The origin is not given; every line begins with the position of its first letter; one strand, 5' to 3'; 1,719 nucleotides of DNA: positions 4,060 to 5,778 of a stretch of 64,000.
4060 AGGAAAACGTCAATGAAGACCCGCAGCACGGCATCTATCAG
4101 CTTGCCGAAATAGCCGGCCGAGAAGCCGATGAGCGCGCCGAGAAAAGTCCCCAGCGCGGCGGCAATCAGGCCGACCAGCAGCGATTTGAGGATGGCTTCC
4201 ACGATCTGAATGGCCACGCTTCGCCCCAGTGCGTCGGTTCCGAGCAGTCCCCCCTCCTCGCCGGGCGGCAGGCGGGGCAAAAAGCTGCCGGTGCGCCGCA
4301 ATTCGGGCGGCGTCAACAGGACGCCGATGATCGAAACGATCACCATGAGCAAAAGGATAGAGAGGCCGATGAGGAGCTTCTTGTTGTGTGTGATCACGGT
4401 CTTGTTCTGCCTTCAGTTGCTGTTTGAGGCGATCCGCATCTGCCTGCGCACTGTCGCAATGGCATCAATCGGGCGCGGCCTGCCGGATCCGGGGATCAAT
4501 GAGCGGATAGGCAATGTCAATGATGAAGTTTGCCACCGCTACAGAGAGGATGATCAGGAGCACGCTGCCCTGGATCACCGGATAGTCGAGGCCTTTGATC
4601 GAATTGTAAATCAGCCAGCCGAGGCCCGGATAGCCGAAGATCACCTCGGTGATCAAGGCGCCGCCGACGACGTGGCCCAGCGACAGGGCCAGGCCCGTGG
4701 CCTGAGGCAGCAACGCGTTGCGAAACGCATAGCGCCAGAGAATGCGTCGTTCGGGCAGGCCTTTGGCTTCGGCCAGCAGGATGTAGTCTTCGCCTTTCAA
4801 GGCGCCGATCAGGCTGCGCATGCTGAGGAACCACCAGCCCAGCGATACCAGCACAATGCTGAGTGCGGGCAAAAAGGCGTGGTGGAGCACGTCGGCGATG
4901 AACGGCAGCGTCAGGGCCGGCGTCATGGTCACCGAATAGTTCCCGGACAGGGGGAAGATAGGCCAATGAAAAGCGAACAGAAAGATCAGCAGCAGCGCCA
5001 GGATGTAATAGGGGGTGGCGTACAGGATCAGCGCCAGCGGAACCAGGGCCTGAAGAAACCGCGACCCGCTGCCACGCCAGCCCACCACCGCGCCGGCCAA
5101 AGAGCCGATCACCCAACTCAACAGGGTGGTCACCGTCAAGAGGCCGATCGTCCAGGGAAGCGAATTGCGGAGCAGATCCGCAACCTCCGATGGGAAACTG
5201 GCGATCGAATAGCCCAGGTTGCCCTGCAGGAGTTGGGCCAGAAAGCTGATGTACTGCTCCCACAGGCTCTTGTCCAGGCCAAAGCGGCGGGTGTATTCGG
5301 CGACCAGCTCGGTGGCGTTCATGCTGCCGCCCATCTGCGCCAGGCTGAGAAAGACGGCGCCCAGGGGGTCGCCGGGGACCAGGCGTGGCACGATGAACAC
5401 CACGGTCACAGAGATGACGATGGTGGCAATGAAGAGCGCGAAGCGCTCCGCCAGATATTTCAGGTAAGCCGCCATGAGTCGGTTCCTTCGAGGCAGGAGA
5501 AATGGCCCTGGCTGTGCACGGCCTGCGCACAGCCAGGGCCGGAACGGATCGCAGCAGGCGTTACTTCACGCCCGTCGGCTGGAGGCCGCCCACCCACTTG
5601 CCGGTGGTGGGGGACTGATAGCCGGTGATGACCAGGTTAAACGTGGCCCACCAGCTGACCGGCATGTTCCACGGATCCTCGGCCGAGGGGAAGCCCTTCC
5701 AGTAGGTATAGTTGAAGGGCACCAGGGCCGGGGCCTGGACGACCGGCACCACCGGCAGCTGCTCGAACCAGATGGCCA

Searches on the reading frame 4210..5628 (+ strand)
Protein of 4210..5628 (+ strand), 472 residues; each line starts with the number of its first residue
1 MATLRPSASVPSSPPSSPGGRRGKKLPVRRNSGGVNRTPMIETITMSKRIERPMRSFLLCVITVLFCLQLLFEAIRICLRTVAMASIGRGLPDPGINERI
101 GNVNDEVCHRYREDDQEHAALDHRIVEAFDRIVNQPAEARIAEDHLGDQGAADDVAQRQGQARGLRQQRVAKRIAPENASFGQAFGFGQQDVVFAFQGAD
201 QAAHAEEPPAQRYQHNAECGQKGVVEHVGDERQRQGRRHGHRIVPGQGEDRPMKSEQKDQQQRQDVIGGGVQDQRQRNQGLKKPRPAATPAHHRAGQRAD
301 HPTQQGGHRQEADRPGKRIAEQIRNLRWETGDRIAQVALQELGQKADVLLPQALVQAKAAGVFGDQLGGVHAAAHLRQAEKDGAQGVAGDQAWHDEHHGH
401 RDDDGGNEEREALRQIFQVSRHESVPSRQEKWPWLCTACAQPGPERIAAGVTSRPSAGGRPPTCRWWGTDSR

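Call 3: search_protein_families(library=pfam, proteins=[window:4210-5628:+], max_evalue=0.1)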
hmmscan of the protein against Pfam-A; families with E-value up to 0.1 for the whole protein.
window:4210-5628:+ (472 aa): 1 family
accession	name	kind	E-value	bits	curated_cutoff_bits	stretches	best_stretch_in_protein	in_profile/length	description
PF16233.10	DUF4893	-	0.062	13.3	36.2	0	191-234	111-152/169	Domain of unknown function (DUF4893)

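Call 4: search_protein_families(library=ncbifam, proteins=[window:4210-5628:+], max_evalue=0.1)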
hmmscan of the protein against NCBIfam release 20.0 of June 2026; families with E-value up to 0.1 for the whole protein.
window:4210-5628:+ (472 aa): 0 families
